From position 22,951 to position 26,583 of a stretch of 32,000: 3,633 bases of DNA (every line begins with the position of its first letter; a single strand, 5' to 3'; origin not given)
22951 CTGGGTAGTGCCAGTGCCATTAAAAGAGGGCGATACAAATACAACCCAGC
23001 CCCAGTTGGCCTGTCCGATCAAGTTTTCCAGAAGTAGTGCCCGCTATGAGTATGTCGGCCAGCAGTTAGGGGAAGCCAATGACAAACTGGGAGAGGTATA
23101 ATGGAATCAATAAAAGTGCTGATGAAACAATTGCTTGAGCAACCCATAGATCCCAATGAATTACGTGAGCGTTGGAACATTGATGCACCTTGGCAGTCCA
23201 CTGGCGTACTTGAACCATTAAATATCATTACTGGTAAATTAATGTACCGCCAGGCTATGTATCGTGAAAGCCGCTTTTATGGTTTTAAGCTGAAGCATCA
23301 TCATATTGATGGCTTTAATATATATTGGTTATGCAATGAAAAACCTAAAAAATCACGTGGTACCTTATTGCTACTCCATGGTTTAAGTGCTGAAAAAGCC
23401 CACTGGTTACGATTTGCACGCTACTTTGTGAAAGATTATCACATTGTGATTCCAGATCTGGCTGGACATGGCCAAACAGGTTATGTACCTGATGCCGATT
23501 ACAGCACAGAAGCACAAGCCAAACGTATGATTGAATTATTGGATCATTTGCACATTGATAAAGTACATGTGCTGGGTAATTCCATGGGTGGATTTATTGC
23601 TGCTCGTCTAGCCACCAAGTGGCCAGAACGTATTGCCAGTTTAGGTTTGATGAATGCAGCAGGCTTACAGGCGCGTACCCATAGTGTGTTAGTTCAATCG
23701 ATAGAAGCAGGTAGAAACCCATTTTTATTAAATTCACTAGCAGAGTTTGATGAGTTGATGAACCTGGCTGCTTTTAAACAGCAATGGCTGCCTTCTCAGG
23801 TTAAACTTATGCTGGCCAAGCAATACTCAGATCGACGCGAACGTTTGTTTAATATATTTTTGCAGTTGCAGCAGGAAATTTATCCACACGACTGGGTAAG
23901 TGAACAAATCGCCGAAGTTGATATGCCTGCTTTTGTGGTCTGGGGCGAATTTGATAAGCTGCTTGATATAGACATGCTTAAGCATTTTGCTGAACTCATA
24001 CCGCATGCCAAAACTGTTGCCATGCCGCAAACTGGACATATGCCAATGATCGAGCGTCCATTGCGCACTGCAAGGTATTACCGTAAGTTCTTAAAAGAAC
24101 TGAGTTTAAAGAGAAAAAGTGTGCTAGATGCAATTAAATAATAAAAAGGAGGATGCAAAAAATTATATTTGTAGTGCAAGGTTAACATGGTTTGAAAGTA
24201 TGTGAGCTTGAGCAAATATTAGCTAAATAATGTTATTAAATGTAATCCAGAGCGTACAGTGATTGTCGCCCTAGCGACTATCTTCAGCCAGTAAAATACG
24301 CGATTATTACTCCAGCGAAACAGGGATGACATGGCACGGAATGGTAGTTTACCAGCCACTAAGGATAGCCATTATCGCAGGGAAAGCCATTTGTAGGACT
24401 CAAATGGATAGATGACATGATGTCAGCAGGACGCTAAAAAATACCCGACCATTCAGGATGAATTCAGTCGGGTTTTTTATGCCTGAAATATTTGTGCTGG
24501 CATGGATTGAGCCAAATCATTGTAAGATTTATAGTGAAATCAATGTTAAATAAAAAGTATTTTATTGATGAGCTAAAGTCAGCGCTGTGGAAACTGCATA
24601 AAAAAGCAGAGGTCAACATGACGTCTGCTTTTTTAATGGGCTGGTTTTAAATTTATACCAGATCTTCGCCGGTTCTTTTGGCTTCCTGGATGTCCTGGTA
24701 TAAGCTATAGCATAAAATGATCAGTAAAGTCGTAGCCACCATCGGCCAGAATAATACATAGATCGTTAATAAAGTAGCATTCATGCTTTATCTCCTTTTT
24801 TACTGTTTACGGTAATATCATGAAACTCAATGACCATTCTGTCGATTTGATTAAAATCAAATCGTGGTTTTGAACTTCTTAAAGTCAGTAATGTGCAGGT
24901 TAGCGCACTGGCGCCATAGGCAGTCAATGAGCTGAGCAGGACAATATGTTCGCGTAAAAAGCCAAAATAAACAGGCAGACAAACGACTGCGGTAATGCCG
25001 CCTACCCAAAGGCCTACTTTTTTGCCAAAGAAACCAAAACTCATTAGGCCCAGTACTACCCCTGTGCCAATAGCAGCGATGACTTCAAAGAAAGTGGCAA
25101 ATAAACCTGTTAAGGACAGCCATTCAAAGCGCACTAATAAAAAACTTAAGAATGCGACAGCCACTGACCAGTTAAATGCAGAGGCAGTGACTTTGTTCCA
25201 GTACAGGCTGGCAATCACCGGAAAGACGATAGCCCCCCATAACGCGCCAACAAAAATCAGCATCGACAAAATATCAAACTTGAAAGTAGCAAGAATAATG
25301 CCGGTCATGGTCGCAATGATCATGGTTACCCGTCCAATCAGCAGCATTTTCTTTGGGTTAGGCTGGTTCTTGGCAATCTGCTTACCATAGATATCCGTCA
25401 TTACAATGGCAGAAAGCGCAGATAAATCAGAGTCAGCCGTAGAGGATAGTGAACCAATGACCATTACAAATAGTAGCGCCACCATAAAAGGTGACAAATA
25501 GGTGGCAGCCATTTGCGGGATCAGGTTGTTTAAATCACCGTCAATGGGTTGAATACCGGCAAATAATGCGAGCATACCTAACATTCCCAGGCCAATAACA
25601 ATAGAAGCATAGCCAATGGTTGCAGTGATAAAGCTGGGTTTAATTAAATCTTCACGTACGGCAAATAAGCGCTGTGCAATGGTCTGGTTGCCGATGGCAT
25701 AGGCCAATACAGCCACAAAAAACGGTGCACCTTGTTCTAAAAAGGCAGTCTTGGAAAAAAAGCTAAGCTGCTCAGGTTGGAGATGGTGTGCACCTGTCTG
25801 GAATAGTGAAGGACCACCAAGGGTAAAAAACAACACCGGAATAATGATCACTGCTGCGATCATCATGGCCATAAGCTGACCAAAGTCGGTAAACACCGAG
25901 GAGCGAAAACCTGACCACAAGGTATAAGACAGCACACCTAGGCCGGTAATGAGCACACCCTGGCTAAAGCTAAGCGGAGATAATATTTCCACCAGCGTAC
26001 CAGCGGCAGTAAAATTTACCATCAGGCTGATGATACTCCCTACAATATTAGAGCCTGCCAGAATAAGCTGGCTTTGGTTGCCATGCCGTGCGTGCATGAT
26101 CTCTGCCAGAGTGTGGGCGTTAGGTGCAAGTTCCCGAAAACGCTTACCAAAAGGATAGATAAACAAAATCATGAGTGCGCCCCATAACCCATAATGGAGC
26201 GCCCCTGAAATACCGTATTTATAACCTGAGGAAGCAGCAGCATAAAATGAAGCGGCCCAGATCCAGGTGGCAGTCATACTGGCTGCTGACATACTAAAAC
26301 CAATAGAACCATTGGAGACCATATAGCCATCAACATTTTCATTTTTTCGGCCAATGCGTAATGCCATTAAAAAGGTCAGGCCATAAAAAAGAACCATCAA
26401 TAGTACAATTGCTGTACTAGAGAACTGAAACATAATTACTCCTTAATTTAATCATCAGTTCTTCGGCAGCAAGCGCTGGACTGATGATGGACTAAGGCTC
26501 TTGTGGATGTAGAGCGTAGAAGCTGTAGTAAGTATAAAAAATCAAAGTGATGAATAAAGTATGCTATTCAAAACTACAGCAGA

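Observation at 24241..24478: Unlisted GGA-rich small RNA with a GacA/UvrY-type box: candidate Csr/Rsm-family CsrA sponge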

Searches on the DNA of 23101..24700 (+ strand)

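Call 4: search_rna_families(source=window, start=24100, end=24700, threshold=evalue, max_evalue=10, show_alignments=4)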
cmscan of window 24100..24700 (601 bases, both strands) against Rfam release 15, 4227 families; matches with E-value up to 10: 8.
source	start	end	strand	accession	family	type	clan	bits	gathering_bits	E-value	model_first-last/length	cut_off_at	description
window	24432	24516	-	RF02059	STnc50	Gene; sRNA;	-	23.5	55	0.16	1-84/84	no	Salmonella enterica sRNA STnc40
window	24603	24639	-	RF02503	Atu_C9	Gene; sRNA;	-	22.3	40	0.00088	155-192/192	no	Rhizobiales sRNA Atu_C9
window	24433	24508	-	RF02064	STnc370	Gene; sRNA;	-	22.1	54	2.4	1-71/71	no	Enterobacterial sRNA STnc370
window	24522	24637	+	RF04182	GibS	Gene; sRNA;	-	20.5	115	2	1-142/142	no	GibS sRNA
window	24424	24636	+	RF02377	SurA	Gene; sRNA;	-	18.6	100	0.0095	1-279/279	no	SurA sRNA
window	24546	24636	+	RF02891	AgrB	Gene; antisense;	-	15.3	40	8.5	1-84/84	no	ArsR-gov region gene B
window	24372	24637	+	RF00018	CsrB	Gene; sRNA;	CL00106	9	71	3.7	1-356/356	no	CsrB/RsmB RNA family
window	24554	24632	+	RF01389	isrF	Gene; sRNA;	-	8.3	40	5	1-292/292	no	isrF Hfq binding RNA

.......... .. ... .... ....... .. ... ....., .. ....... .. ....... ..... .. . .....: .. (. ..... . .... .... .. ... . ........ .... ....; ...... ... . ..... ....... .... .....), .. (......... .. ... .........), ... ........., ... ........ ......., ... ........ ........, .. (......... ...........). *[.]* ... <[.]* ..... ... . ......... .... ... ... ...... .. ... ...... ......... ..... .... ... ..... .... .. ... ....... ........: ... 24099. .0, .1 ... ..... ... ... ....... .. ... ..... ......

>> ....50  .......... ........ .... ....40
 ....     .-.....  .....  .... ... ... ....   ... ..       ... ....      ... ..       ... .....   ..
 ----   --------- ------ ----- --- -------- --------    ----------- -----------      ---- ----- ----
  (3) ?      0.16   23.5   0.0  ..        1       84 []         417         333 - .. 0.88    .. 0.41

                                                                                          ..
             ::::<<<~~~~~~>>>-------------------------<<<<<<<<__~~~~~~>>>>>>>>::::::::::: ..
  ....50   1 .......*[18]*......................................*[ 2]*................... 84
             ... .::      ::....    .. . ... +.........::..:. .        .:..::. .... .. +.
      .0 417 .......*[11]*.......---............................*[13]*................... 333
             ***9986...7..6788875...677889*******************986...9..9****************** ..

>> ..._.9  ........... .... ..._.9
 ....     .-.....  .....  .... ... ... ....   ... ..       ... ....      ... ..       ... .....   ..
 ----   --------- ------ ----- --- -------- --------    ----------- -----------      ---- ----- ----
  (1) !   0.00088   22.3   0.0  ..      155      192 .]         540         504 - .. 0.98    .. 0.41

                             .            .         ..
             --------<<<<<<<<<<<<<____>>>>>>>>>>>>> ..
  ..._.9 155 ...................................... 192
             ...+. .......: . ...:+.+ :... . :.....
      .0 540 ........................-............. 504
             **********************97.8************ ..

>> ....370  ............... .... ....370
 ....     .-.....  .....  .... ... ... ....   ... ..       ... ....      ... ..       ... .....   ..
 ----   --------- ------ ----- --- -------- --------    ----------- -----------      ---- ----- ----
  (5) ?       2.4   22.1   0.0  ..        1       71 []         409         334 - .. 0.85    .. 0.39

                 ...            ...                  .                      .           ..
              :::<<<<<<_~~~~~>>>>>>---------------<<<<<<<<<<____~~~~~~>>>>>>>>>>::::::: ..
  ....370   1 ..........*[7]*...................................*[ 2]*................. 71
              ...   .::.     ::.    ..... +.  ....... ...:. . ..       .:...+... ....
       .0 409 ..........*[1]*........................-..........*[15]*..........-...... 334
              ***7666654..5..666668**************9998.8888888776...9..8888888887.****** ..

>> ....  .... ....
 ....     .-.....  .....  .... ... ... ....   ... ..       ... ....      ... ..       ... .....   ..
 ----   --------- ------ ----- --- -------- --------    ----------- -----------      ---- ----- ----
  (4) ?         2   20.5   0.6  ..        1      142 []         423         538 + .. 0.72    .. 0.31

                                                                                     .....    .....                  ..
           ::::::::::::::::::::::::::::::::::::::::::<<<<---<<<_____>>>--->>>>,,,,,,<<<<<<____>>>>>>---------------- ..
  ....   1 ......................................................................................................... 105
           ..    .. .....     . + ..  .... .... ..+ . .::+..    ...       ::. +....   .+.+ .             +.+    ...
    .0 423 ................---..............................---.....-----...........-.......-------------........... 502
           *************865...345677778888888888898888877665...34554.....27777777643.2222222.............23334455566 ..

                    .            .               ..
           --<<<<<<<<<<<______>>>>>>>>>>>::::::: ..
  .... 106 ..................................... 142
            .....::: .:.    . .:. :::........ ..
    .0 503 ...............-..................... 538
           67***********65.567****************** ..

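Call 46: build_rna_model(alignment_id=A2, structure=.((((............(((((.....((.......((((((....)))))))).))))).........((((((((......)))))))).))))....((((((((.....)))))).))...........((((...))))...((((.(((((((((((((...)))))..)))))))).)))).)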
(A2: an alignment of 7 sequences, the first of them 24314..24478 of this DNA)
Model R1 built from alignment A2 (7 sequences, 189 columns); structure: as given.
model positions 176; base pairs 53; branch points 4; effective number of sequences 1.17; information 0.59 bits per position. Calibrated on 0.2 Mb of random sequence (short: E-values are rough).
structure used (alignment columns):
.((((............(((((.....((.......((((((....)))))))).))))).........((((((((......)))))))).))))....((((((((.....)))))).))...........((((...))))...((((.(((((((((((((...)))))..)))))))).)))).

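Call 47: search_with_rna_model(model_id=R1, sources=[window, L001, L002, L006, L008, L011, L013, L014, L015, L016, L017, L019], max_evalue=1, make_alignment=true, show_alignments=1)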
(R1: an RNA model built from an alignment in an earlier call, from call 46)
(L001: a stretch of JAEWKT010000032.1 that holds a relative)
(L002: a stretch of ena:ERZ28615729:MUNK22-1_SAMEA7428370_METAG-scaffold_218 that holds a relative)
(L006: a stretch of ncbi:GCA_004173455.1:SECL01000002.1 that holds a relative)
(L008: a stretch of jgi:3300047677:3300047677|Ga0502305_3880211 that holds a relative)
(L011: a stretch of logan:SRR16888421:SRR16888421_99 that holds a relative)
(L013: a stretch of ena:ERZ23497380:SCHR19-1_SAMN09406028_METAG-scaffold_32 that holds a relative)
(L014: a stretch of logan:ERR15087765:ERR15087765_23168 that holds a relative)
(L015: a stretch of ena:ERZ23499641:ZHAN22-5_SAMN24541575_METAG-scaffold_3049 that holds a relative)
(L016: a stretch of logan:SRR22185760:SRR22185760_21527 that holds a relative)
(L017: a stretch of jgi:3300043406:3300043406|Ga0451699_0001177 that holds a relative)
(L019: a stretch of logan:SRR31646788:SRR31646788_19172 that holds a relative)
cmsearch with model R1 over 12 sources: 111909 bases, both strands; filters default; matches with E-value up to 1: 9.
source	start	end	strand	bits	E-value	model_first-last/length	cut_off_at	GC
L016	4283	4459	+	197.9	7.7e-53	1-176/176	no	0.44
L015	3622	3797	+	197.8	8.2e-53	1-176/176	no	0.43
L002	5215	5389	+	179.4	9.7e-48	1-176/176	no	0.42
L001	5213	5387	+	177.6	3e-47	1-176/176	no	0.44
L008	5236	5420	+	149.7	1.5e-39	1-176/176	no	0.48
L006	5225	5383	+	137.7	2.9e-36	1-176/176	no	0.45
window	24314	24478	+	119.8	2.5e-31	1-176/176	no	0.45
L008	5381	5419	-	16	0.01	137-175/176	no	0.44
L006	5343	5497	-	12.1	0.12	1-176/176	no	0.39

Alignment A3: 9 matches aligned to the model, 260 columns, each read 5' to 3' on its own strand. Consensus structure (alignment columns), stored with it:
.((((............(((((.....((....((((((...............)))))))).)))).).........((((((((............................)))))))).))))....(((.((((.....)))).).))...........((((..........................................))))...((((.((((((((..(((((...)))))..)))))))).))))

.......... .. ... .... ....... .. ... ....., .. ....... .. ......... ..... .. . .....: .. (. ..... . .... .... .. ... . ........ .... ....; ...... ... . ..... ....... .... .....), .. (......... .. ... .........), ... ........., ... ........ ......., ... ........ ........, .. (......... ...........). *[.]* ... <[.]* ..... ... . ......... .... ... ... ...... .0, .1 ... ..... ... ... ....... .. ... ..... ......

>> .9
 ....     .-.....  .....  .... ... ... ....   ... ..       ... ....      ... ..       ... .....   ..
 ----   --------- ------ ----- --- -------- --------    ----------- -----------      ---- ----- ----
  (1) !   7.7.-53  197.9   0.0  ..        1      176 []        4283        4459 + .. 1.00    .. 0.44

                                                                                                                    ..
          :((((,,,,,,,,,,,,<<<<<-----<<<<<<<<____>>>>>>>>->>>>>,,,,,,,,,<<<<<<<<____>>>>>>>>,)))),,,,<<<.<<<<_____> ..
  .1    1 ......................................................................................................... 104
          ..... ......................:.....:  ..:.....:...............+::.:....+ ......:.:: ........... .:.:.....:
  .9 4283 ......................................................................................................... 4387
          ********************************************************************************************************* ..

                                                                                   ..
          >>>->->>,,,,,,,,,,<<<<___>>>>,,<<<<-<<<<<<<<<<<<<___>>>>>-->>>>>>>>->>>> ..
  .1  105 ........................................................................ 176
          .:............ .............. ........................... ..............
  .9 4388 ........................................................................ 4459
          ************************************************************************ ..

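Call 48: search_with_rna_model(model_id=R1, sources=[window, L001, L002, L006, L008, L015, L016], max_evalue=1e-10, make_alignment=true)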
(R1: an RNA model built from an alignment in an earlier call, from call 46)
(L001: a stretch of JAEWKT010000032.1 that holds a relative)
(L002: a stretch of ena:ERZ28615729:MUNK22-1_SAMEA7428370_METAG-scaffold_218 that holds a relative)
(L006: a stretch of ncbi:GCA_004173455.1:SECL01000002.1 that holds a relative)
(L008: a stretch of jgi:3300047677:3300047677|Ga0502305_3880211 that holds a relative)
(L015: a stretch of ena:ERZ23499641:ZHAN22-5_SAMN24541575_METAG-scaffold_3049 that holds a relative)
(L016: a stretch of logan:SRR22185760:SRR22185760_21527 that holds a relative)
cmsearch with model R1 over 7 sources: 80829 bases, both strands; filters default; matches with E-value up to 1e-10: 7.
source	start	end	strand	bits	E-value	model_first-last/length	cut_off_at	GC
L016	4283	4459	+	197.9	5.5e-53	1-176/176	no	0.44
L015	3622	3797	+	197.8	5.9e-53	1-176/176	no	0.43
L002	5215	5389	+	179.4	7e-48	1-176/176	no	0.42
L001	5213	5387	+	177.6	2.2e-47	1-176/176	no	0.44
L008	5236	5420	+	149.7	1.1e-39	1-176/176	no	0.48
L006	5225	5383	+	137.7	2.1e-36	1-176/176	no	0.45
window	24314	24478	+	119.8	1.8e-31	1-176/176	no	0.45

Alignment A4: 7 matches aligned to the model, 190 columns, each read 5' to 3' on its own strand. Consensus structure (alignment columns), stored with it:
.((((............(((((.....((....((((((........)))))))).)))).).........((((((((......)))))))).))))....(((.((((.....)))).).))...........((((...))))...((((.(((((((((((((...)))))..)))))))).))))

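Call 62: search_with_rna_model(model_id=R1, sources=[L020, L021, L022], max_evalue=10)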
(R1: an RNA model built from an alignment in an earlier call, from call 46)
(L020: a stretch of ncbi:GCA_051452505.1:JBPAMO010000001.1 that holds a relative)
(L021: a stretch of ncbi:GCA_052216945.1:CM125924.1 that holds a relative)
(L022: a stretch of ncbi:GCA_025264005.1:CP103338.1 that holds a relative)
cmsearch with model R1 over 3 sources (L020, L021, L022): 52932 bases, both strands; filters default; matches with E-value up to 10: 0.
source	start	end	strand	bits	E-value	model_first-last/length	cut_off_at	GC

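Call 68: search_rna_families(source=L006, start=5215, end=5395, threshold=evalue, max_evalue=10)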
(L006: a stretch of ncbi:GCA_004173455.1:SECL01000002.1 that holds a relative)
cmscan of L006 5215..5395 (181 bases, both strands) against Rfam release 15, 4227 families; matches with E-value up to 10: 3.
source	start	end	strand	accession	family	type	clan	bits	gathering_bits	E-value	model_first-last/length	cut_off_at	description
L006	5327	5388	-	RF01690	Bacillaceae-1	Gene; sRNA;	-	18.1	35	0.27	1-67/67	no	Bacillaceae-1 RNA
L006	5308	5395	+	RF00018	CsrB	Gene; sRNA;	CL00106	14.7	71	0.021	1-89/356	3'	CsrB/RsmB RNA family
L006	5229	5268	+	RF00279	SNORD45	Gene; snRNA; snoRNA; CD-box;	-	13.2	42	6.6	1-72/72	no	Small nucleolar RNA SNORD45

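Call 69: search_rna_families(source=L016, start=4273, end=4470, threshold=evalue, max_evalue=10)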
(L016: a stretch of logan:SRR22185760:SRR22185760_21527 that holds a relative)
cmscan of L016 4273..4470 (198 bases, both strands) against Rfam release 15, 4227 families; matches with E-value up to 10: 5.
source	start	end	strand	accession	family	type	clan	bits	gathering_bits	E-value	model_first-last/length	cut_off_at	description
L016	4328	4470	+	RF00018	CsrB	Gene; sRNA;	CL00106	20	71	0.00055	1-200/356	3'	CsrB/RsmB RNA family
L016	4418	4459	-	RF01045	mir-544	Gene; miRNA;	-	17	66.5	0.91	20-61/84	no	mir-544 microRNA precursor family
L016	4415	4464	-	RF01200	SNORD125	Gene; snRNA; snoRNA; CD-box;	CL00067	14.7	56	2.6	1-97/97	no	Small nucleolar RNA SNORD125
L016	4386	4463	+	RF00506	Thr_leader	Cis-reg; leader;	-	13.6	55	3.1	1-118/118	no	Threonine operon leader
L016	4318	4390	-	RF02281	TtnuCD4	Gene; snRNA; snoRNA; CD-box;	-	11.5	60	9.1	1-60/60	no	Tetrahymena snoRNA TtnuCD4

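Call 70: search_rna_families(source=window, start=24305, end=24485, threshold=evalue, max_evalue=10)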
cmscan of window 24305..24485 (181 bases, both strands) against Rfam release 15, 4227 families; matches with E-value up to 10: 3.
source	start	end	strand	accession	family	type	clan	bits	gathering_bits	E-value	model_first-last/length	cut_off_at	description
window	24432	24485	-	RF02059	STnc50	Gene; sRNA;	-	19.2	55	0.46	42-84/84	5'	Salmonella enterica sRNA STnc40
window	24433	24485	-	RF02074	STnc240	Gene; sRNA;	-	16.2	55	5.1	22-77/77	5'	Enterobacterial sRNA STnc240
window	24462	24485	-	RF01514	Afu_513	Gene; snRNA; snoRNA; CD-box;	-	11.9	48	1.4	76-103/103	5'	A. fumigatus snoRNA Afu_513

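Call 79: search_dna_similar(query=window:24225-24485:+, collection=plasmids, mode=distant, max_evalue=0.001, max_rows=10)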
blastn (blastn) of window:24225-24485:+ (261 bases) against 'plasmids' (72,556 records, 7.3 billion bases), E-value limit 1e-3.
No match.

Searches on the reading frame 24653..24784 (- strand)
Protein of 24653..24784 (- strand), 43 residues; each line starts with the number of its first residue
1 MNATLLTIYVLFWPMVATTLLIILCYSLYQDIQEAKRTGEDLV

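Call 9: search_protein_families(library=pfam, proteins=[window:24653-24784:-])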
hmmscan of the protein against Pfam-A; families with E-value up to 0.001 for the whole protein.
window:24653-24784:- (43 aa): 0 families

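Call 10: search_protein_families(library=ncbifam, proteins=[window:24653-24784:-])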
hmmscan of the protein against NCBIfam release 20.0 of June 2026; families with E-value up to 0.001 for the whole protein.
window:24653-24784:- (43 aa): 1 family
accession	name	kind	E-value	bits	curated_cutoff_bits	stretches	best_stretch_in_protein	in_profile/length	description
NF038354.1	trnsprt_adja_43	subfamily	7.7e-17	60.9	40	1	5-43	1-39/39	putative transporter small subunit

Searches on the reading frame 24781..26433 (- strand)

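Call 9: search_protein_families(library=pfam, proteins=[window:24781-26433:-])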
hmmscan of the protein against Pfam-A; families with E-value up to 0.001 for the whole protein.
window:24781-26433:- (550 aa): 1 family
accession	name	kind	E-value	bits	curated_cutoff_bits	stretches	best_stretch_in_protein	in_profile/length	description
PF00474.23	SSF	-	3.8e-31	108.8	22.8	1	37-418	1-397/406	Sodium:solute symporter family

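Call 10: search_protein_families(library=ncbifam, proteins=[window:24781-26433:-])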
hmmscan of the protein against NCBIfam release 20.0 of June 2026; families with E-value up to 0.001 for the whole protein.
window:24781-26433:- (550 aa): 5 families
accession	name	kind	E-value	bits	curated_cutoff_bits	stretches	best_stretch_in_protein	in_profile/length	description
TIGR00813.1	sss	superfamily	7.7e-31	107.6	184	1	37-424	1-408/411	sodium/solute symporter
TIGR02119.1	panF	equivalog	5.2e-26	91.7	328.05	1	9-452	7-455/471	sodium/pantothenate symporter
TIGR02121.1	Na_Pro_sym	equivalog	4.7e-20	71.8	515.5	1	21-455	15-455/488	sodium/proline symporter PutP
TIGR03648.1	Na_symport_lg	subfamily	8.7e-09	34.3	320.75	1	16-216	6-205/547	VC_2705 family sodium/solute symporter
NF007790.0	PRK10484.1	equivalog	0.00056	18.9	401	1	9-453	5-466/527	solute:sodium symporter family transporter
